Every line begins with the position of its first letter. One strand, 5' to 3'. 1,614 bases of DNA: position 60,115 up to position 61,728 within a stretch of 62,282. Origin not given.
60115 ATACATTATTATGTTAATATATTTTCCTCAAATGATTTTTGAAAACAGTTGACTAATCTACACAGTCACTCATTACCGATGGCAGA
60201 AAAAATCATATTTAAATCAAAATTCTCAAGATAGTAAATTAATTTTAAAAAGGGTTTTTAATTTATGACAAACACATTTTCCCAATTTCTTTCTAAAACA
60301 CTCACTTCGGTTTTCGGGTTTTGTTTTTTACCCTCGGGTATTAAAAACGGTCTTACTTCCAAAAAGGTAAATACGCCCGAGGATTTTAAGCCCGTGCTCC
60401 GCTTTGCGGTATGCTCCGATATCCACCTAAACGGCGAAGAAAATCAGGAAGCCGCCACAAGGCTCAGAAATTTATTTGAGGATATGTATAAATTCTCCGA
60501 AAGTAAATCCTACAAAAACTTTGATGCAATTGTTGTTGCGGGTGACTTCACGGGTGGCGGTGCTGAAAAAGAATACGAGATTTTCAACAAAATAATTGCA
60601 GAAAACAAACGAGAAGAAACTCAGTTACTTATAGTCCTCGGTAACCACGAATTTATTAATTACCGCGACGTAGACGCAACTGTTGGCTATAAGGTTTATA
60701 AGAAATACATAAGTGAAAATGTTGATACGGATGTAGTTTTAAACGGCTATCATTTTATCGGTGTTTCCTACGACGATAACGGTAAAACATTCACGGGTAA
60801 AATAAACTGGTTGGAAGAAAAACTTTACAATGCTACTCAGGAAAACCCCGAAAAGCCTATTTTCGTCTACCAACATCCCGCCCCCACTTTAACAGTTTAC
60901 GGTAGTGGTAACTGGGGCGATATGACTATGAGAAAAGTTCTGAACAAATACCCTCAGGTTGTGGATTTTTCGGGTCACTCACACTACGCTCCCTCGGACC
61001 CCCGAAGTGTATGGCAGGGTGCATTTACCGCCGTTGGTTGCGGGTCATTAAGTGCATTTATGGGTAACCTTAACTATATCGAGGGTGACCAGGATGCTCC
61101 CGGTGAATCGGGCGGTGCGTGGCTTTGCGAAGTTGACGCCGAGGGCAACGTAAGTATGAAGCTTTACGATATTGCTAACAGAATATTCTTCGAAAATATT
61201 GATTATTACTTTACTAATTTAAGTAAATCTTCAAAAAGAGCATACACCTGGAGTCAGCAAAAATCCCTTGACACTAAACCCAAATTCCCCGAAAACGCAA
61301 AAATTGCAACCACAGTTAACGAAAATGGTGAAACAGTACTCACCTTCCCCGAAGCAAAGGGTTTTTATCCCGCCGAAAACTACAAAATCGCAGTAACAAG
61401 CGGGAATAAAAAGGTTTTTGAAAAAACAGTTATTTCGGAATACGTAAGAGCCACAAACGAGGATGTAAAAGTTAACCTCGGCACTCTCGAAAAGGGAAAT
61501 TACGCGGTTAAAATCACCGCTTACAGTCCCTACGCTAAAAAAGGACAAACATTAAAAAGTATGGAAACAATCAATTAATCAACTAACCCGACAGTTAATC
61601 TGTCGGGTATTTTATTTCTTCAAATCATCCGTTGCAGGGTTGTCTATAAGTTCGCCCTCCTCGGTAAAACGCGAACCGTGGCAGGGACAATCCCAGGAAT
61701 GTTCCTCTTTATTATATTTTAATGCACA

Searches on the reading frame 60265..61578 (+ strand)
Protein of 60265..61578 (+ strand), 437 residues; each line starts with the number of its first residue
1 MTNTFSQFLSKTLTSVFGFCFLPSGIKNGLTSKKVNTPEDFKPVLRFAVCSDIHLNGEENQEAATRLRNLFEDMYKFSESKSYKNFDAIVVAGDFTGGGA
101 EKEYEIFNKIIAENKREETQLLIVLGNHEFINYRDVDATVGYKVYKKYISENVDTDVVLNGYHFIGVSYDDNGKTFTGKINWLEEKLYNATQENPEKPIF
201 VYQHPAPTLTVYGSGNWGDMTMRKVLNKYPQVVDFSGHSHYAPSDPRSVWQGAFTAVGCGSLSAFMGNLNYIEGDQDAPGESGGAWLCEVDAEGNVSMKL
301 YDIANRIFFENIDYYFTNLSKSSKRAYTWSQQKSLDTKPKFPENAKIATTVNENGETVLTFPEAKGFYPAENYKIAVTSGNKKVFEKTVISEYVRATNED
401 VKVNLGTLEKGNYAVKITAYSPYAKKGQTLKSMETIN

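Call 77: search_protein_families(library=pfam, proteins=[window:60265-61578:+], max_evalue=0.00001)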
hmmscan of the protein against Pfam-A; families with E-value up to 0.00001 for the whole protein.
window:60265-61578:+ (437 aa): 1 family
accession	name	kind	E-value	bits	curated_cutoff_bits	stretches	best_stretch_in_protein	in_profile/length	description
PF00149.33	Metallophos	-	3e-16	60.9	21.5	1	45-241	1-190/191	Calcineurin-like phosphoesterase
